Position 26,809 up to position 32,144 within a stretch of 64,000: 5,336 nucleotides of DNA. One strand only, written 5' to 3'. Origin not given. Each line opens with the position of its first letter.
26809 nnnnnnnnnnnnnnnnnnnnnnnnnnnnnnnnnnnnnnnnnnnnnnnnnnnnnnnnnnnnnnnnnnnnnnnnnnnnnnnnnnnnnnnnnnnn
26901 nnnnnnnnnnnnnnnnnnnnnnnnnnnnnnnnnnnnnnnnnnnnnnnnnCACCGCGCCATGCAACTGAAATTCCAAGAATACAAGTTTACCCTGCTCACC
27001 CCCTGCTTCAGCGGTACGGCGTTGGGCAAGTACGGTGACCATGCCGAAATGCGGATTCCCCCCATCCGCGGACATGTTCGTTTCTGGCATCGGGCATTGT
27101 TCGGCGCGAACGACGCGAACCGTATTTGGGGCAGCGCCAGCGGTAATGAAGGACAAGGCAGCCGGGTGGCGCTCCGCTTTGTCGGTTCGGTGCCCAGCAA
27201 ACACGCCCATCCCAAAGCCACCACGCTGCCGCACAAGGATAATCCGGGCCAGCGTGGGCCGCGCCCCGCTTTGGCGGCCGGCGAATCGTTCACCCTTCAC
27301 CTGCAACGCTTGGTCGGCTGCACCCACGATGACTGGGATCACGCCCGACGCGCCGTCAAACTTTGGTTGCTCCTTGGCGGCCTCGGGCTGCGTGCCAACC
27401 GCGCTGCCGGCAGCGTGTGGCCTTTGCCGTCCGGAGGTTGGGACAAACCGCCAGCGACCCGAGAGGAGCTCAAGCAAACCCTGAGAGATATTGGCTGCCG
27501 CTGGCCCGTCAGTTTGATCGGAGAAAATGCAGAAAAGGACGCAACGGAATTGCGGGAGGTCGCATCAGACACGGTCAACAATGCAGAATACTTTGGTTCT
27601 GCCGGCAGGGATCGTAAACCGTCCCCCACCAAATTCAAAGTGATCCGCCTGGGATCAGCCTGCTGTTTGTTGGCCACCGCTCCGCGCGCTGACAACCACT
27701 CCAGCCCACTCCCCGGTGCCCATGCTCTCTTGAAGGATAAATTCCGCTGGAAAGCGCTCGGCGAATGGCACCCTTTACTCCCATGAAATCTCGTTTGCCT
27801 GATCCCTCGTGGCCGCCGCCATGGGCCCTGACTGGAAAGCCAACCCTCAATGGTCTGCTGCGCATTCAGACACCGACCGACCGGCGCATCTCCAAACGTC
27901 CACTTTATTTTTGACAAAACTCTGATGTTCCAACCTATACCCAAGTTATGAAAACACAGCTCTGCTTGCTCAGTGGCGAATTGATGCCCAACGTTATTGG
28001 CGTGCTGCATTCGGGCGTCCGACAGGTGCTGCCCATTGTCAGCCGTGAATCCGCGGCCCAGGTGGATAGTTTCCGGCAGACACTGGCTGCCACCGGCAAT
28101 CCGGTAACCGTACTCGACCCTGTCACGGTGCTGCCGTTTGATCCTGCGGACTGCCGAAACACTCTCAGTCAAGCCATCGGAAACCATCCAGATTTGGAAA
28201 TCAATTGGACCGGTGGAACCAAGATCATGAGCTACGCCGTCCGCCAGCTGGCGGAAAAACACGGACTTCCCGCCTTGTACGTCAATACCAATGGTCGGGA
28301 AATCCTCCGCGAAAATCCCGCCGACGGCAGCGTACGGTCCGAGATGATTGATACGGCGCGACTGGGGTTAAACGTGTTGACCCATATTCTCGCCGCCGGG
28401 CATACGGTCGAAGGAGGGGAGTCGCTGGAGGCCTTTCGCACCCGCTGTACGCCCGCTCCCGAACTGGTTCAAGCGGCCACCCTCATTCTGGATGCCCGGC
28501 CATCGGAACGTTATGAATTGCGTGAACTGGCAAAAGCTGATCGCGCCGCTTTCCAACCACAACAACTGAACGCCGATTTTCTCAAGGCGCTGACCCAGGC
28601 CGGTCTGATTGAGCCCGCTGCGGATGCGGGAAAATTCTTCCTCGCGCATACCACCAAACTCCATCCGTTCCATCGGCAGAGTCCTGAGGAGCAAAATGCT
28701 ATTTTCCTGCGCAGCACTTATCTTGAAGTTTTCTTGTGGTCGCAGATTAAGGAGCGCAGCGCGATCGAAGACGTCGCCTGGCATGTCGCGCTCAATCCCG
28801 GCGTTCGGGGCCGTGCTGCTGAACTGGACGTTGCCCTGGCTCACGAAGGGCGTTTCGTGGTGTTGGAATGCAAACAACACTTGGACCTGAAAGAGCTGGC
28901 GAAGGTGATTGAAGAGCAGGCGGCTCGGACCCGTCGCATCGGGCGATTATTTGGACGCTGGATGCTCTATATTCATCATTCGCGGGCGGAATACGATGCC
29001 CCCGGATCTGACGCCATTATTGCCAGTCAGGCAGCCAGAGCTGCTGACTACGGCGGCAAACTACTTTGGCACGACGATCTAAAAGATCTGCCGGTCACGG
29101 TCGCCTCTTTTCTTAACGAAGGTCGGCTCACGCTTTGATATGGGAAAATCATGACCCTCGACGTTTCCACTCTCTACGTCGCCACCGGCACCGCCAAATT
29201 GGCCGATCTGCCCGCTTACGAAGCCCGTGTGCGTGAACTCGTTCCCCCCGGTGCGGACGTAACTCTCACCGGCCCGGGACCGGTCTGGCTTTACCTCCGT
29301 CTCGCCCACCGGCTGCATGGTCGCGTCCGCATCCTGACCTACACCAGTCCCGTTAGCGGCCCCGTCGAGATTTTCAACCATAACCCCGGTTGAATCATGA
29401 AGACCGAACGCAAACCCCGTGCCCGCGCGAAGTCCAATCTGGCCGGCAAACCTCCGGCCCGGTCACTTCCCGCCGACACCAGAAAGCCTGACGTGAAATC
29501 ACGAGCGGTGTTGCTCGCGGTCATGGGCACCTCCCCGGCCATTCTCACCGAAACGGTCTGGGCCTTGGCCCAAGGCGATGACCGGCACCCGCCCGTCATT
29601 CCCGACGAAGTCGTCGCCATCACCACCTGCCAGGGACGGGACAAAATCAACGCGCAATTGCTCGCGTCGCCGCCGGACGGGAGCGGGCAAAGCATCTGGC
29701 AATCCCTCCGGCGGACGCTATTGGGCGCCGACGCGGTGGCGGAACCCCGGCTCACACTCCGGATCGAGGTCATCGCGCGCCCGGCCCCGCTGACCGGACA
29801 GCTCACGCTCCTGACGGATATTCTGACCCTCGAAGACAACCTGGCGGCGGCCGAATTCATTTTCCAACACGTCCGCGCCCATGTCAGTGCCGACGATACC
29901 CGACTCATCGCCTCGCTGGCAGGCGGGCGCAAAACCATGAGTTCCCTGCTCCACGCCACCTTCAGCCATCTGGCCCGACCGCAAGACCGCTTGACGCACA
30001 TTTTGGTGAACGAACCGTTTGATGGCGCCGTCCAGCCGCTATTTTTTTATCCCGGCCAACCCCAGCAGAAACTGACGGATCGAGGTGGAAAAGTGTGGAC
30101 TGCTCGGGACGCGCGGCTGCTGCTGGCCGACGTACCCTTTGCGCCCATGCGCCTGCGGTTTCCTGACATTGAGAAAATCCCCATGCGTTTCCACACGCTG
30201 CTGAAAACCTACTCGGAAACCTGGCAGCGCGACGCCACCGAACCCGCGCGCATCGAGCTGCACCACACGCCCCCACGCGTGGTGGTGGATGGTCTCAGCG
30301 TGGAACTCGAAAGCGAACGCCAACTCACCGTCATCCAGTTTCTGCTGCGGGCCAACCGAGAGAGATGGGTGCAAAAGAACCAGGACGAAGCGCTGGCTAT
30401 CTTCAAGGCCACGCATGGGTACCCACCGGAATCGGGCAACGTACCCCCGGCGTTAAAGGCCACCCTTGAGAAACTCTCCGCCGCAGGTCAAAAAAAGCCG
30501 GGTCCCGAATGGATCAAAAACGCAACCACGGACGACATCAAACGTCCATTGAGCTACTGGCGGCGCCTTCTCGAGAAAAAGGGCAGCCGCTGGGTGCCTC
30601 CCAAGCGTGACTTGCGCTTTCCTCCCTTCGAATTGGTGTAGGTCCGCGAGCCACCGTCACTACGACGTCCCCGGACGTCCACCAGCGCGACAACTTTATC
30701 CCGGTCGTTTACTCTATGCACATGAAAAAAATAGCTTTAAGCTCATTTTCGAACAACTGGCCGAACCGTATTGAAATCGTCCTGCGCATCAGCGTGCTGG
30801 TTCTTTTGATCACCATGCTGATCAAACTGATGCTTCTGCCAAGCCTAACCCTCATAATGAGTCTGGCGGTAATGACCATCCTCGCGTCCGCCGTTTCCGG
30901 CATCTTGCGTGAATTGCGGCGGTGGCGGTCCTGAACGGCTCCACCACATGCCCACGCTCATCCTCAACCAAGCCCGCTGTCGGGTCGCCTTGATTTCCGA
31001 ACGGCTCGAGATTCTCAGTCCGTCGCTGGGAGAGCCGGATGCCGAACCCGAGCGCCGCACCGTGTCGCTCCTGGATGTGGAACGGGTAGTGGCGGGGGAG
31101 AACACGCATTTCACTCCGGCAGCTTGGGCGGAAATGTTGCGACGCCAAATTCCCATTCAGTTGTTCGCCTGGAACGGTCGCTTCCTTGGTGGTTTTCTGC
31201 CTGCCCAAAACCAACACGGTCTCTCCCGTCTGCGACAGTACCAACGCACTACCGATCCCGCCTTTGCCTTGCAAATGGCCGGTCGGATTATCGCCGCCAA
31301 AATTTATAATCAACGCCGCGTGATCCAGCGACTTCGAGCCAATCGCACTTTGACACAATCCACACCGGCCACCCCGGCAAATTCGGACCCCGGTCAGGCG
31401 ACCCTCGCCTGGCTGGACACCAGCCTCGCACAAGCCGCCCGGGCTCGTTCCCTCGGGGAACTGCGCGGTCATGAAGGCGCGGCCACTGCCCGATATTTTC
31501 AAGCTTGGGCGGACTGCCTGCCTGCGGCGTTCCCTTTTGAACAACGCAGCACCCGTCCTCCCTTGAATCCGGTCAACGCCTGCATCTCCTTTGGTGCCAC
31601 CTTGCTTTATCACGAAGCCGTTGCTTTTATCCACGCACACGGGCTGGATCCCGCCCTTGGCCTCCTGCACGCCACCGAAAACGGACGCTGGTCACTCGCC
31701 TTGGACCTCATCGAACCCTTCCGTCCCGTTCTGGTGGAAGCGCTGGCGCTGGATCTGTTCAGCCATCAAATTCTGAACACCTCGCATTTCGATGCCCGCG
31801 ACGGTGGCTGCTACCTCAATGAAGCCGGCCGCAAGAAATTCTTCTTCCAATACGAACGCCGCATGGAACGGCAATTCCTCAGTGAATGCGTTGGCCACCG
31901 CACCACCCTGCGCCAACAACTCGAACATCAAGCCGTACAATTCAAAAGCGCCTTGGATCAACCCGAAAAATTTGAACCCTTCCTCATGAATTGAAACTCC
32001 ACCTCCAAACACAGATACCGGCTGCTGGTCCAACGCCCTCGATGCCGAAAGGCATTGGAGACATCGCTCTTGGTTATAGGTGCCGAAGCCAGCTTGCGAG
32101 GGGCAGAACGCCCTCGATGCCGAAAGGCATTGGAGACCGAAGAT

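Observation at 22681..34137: Type III-B-like CRISPR-Cas island with a cyclase-competent Cas10 but no Cas7 backbone, Cas11, Cas6 or Cas2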

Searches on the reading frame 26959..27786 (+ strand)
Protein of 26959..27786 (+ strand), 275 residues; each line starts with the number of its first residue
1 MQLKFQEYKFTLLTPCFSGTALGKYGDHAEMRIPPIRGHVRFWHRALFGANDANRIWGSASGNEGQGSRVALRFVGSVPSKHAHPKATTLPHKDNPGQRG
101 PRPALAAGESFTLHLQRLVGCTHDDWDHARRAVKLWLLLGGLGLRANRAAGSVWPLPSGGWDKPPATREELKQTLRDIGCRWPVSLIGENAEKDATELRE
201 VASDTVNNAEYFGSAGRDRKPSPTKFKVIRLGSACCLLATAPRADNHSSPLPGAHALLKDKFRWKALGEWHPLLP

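Call 5: search_protein_families(library=ncbifam, proteins=[window:26959-27786:+], max_evalue=0.01)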
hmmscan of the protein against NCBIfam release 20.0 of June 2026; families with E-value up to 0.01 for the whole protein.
window:26959-27786:+ (275 aa): 1 family
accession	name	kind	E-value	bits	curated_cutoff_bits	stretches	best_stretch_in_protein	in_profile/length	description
TIGR01894.1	cas_TM1795_cmr1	hypoth_equivalog_domain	5.2e-05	23.5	28.65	1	12-49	3-44/167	type III-B CRISPR module RAMP protein Cmr1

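Call 6: search_protein_families(library=pfam, proteins=[window:26959-27786:+], max_evalue=0.01)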
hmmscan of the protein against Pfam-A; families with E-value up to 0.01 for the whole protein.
window:26959-27786:+ (275 aa): 1 family
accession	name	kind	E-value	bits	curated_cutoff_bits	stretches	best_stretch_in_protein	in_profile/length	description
PF03787.20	RAMPs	-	2.8e-07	31.7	22.1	1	9-153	1-188/189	RAMP superfamily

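Call 50: search_protein_families(library=padloc, proteins=[window:26959-27786:+], max_evalue=0.001)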
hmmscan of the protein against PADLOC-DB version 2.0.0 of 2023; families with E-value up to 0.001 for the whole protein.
window:26959-27786:+ (275 aa): 3 families
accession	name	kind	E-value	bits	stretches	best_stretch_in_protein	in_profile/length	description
PDLC01445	Cmr1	-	2.2e-12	45.4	1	6-179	6-174/276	"CAS-III-B,CAS-III-C; effector_G7"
PDLC00976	Cmr1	-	2.1e-09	35.3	1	8-51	12-55/387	Cmr1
PDLC01270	Cmr1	-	4.1e-08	31.9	1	8-153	4-135/139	"CAS-III-B,CAS-III-C; effector_G7"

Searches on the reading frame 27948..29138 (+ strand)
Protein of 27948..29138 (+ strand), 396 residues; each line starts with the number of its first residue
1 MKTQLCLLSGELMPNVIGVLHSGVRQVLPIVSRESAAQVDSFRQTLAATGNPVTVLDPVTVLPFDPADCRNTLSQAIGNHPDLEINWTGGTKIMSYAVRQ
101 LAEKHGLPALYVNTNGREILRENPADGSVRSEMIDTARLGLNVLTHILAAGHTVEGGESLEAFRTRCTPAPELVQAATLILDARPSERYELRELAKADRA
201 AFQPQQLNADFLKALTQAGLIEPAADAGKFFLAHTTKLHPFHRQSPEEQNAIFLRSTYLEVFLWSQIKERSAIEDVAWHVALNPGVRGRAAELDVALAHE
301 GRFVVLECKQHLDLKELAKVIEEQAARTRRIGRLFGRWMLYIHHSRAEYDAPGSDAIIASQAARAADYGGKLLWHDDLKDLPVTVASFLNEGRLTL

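Call 5: search_protein_families(library=ncbifam, proteins=[window:27948-29138:+], max_evalue=0.01)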
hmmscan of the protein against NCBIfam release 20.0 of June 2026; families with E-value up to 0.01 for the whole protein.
window:27948-29138:+ (396 aa): 0 families

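Call 6: search_protein_families(library=pfam, proteins=[window:27948-29138:+], max_evalue=0.01)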
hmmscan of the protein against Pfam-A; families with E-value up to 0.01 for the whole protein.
window:27948-29138:+ (396 aa): 2 families
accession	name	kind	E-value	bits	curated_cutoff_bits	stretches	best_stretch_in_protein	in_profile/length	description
PF23400.1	CARF_Card1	-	5.2e-07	30.2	24.6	1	5-126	3-132/146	Card1 CARF domain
PF09002.17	Card1_endonuc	-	1.1e-05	25.4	26.4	1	249-314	3-69/136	Card1-like, endonuclease domain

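Call 50: search_protein_families(library=padloc, proteins=[window:27948-29138:+], max_evalue=0.001)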
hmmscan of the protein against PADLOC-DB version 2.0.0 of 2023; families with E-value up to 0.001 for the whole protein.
window:27948-29138:+ (396 aa): 20 families
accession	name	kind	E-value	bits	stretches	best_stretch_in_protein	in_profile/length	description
PDLC01880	CARF4--CARF_PDDEXK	-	1.5e-28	98.2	1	1-390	1-363/364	-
PDLC01897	CARF4--CARF_PDDEXK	-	4.7e-16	57.1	1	4-335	5-319/369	-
PDLC01887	CARF4--CARF_PDDEXK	-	1.2e-14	52.5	1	3-117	3-115/285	-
PDLC01890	CARF4--CARF_PDDEXK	-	1.1e-13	49.3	1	1-309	1-288/366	-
PDLC01037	Csx1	-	4e-13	47.6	1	1-119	2-115/320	ARF+Nuclease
PDLC01898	CARF4--CARF_PDDEXK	-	1e-12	45.9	1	27-135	27-141/296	-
PDLC01619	Csx1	-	1.7e-11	41.9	1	248-311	216-276/330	CAS-III; associated_signaling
PDLC01968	CARF_PDDEXK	-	2.1e-09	35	1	84-353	89-323/361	-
PDLC01893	CARF4--CARF_PDDEXK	-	3.5e-06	24.6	1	80-310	89-315/382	-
PDLC01900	CARF4--CARF_PDDEXK_AAA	-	5.9e-06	23.2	1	11-119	225-330/556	-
PDLC01883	CARF4--CARF_PDDEXK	-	1.1e-05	22.8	1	58-332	65-337/390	-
PDLC01882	CARF4--CARF_PDDEXK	-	1.5e-05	21.7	1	12-121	219-324/569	-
PDLC01856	CARF3--CARF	-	2.6e-05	22.3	1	55-114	43-105/194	-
PDLC01512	Csx1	-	6.6e-05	20.2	0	65-332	65-333/382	CAS-III; associated_signaling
PDLC01839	CARF2--CARF_HEPN_CARF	-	0.00011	19.1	1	18-105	396-483/518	-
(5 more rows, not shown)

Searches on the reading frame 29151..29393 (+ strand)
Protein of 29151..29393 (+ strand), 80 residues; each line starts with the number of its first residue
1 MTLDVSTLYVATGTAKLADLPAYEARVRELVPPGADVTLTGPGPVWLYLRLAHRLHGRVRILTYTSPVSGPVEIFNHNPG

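Call 20: search_protein_families(library=pfam, proteins=[window:29151-29393:+], max_evalue=0.05)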
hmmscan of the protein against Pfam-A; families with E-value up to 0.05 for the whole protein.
window:29151-29393:+ (80 aa): 1 family
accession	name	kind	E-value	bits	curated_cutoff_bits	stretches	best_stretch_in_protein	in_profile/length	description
PF09620.15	Cas_csx3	-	1.2e-05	25.5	21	1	33-79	23-69/78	CRISPR-associated protein (Cas_csx3)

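Call 50: search_protein_families(library=padloc, proteins=[window:29151-29393:+], max_evalue=0.001)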
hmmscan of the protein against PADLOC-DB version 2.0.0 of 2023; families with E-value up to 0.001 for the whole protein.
window:29151-29393:+ (80 aa): 5 families
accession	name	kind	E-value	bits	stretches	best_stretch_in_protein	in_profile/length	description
PDLC01844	CARF2--CARF_HEPN_CSX3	-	4.1e-22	76.7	1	3-79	390-464/464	-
PDLC01040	Csx3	-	1.4e-13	48.9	1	29-79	34-83/84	Csx3 (CARF)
PDLC01632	Csx3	-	1.6e-05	22.9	1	35-78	26-67/77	"CAS-I,CAS-III; associated"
PDLC01353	Csx3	-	4.2e-05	21.8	1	31-78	26-71/82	"CAS-I,CAS-III; associated"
PDLC01294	Csx3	-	5.6e-05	21.3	1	36-77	30-70/81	"CAS-I,CAS-III; associated"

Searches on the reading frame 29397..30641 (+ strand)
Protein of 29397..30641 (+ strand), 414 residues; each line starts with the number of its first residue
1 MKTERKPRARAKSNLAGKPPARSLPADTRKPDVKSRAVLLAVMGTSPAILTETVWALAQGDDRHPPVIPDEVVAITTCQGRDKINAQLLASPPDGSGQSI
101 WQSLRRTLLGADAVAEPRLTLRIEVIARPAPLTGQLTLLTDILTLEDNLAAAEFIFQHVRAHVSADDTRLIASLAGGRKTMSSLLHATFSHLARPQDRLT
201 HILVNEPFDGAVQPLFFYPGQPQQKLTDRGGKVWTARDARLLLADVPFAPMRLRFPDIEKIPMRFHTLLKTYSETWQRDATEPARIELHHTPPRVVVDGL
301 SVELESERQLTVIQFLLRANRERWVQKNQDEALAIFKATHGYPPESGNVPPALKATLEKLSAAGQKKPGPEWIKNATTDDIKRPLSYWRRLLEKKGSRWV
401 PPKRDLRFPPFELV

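Call 5: search_protein_families(library=ncbifam, proteins=[window:29397-30641:+], max_evalue=0.01)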
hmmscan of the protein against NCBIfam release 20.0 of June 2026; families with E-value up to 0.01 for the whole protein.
window:29397-30641:+ (414 aa): 2 families
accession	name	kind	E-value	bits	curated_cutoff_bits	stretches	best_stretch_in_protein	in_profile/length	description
TIGR02584.1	cas_NE0113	equivalog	1.1e-49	169.3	80.65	1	38-255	1-208/209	CRISPR-associated ring nuclease Csm6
TIGR03642.1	cas_csx14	hypoth_equivalog_domain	0.0018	18.6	90.35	0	139-202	61-123/124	CRISPR-associated protein Csx14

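Call 6: search_protein_families(library=pfam, proteins=[window:29397-30641:+], max_evalue=0.01)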
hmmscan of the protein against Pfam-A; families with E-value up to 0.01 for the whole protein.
window:29397-30641:+ (414 aa): 1 family
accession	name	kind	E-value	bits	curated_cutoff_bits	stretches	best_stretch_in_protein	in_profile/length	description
PF09623.16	Cas_NE0113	-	4.6e-23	82.6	23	1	46-258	1-185/208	CRISPR-associated protein NE0113 (Cas_NE0113)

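Call 50: search_protein_families(library=padloc, proteins=[window:29397-30641:+], max_evalue=0.001)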
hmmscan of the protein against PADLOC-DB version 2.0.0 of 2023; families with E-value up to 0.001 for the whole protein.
window:29397-30641:+ (414 aa): 14 families
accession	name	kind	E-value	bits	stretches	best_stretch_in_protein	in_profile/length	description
PDLC01909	CARF5--CARF_TM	-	5.6e-56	188.6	1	35-324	5-269/340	-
PDLC01904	CARF5--CARF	-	1.4e-52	177.6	1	36-331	2-270/351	-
PDLC01299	Csx1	-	4.4e-49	165.3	1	38-255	1-192/193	CAS-III; associated_signaling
PDLC01354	Csx1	-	3.8e-34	116.2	1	36-258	2-172/189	CAS-III; associated_signaling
PDLC01633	Csx1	-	1.1e-28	98.1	1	46-265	1-164/177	CAS-III; associated_signaling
PDLC01036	WYL/Csx1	-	3e-25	87.5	1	35-254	2-169/279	CARF+WYL C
PDLC01907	CARF5--CARF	-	3.3e-08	31.1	1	148-206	77-134/325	-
PDLC01908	CARF5--CARF_ADA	-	2.4e-07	28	1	38-192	3-134/605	-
PDLC01851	CARF3--CARF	-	3.8e-06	24.5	1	129-207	65-142/279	-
PDLC01336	Csx1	-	1.2e-05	23.7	0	138-186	64-108/123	CAS-III; associated_signaling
PDLC01964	CARF_2OG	-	2.2e-05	21.8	1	38-91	4-59/353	-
PDLC01906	CARF5--CARF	-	0.00018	19.3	0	140-183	68-111/246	-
PDLC01980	CARF_m13--CARF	-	0.00032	18.7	0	39-79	4-39/168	-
PDLC01855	CARF3--CARF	-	0.00072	17.3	0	128-206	71-148/288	-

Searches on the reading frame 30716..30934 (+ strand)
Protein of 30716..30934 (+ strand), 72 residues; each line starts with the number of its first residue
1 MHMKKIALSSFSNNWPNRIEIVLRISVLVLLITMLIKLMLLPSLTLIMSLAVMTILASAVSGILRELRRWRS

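Call 20: search_protein_families(library=pfam, proteins=[window:30716-30934:+], max_evalue=0.05)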
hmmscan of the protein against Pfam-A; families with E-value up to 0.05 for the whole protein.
window:30716-30934:+ (72 aa): 1 family
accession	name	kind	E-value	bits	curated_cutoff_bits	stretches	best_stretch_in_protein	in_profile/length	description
PF13789.11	DUF4181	-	0.0097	16.8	25.4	1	4-65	18-76/108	Domain of unknown function (DUF4181)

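Call 50: search_protein_families(library=padloc, proteins=[window:30716-30934:+], max_evalue=0.001)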
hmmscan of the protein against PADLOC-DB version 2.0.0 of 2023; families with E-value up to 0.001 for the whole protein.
window:30716-30934:+ (72 aa): 0 families

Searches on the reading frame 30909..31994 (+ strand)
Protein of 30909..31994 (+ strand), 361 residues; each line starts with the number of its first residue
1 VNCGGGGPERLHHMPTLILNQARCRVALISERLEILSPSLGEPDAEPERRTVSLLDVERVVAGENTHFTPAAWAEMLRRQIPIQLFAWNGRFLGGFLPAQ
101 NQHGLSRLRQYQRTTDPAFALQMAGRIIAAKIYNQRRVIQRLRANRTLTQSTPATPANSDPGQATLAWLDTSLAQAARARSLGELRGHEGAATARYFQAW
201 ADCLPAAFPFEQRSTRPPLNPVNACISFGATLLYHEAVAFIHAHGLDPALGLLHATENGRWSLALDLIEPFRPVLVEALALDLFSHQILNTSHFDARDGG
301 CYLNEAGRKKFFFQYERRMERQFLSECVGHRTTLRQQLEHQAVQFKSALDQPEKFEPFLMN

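Call 5: search_protein_families(library=ncbifam, proteins=[window:30909-31994:+], max_evalue=0.01)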
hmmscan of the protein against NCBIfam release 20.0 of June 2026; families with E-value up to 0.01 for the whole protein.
window:30909-31994:+ (361 aa): 10 families
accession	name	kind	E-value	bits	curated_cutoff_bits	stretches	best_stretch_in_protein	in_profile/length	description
TIGR00287.1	cas1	equivalog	2e-68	230.9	71.7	1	48-356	26-326/327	CRISPR-associated endonuclease Cas1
NF049935.1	cas4g_cas1g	exception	9.3e-68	229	560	1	17-348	217-532/546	CRISPR-associated endonuclease Cas4g/Cas1g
TIGR04093.1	cas1_CYANO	exception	1.2e-64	218.4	385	1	20-360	6-333/334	type I-D CRISPR-associated endonuclease Cas1d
TIGR03640.1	cas1_DVULG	exception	3.1e-55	187.7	385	1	48-345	30-324/340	type I-C CRISPR-associated endonuclease Cas1c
TIGR03641.1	cas1_HMARI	exception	1.4e-50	172.5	304.1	1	46-360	23-322/324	type I-B CRISPR-associated endonuclease Cas1b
TIGR03983.1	cas1_MYXAN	equivalog_domain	3e-40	138.2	358.05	1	25-339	22-324/347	type I-MYXAN CRISPR-associated endonuclease Cas1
TIGR03639.1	cas1_NMENI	exception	1.8e-15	57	120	1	174-282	132-231/278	type II CRISPR-associated endonuclease Cas1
TIGR04329.1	cas1_PREFRAN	exception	8.8e-15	54.6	300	1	95-311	82-277/317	type V CRISPR-associated endonuclease Cas1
TIGR03638.1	cas1_ECOLI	exception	1.5e-06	27.7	215.6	1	178-268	126-216/269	type I-E CRISPR-associated endonuclease Cas1e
TIGR03637.1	cas1_YPEST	exception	0.0028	17.1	150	1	125-267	117-255/307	type I-F CRISPR-associated endonuclease Cas1f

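Call 6: search_protein_families(library=pfam, proteins=[window:30909-31994:+], max_evalue=0.01)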
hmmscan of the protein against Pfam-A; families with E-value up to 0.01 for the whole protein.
window:30909-31994:+ (361 aa): 1 family
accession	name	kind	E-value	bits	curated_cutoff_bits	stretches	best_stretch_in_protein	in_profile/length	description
PF01867.21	Cas_Cas1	-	4e-77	259.6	22.3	1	48-316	25-282/283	CRISPR associated protein Cas1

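Call 29: find_encoding_contigs(protein=window:30948-31994:+, flank=6000, max_places=10)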
Protein window:30948-31994:+ (348 aa): 16 contigs read that carry it; 6 places shown.
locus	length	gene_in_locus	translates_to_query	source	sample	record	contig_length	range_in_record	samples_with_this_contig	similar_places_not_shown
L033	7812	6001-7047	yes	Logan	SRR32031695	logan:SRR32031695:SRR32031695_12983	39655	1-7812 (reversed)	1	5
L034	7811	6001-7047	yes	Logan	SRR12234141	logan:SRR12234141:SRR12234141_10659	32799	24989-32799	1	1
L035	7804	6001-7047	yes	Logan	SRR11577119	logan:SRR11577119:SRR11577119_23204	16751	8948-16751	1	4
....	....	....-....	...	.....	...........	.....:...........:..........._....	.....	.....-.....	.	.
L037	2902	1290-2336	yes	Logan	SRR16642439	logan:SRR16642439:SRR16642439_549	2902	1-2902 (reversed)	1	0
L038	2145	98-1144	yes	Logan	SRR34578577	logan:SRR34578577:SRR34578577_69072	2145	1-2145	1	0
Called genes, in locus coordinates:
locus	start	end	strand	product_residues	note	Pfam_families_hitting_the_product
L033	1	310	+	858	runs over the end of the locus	PF12469:Cmr2_N, PF22335:Cas10-Cmr2_palm2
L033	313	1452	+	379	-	PF09700:Cas_Cmr3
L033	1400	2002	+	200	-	-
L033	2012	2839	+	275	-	PF03787:RAMPs (weak)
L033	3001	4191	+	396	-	PF23400:CARF_Card1 (weak)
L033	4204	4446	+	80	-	PF09620:Cas_csx3 (weak)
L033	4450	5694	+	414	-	PF09623:Cas_NE0113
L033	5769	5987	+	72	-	-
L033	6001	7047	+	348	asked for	PF01867:Cas_Cas1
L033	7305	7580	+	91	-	PF09827:CRISPR_Cas2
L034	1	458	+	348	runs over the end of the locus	PF09700:Cas_Cmr3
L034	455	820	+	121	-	PF09701:Cas_Cmr5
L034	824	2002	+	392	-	PF03787:RAMPs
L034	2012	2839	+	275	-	PF03787:RAMPs (weak)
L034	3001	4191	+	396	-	PF23400:CARF_Card1 (weak)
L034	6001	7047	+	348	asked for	PF01867:Cas_Cas1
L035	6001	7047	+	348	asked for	PF01867:Cas_Cas1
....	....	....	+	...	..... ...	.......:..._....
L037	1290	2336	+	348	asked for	PF01867:Cas_Cas1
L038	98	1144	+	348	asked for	PF01867:Cas_Cas1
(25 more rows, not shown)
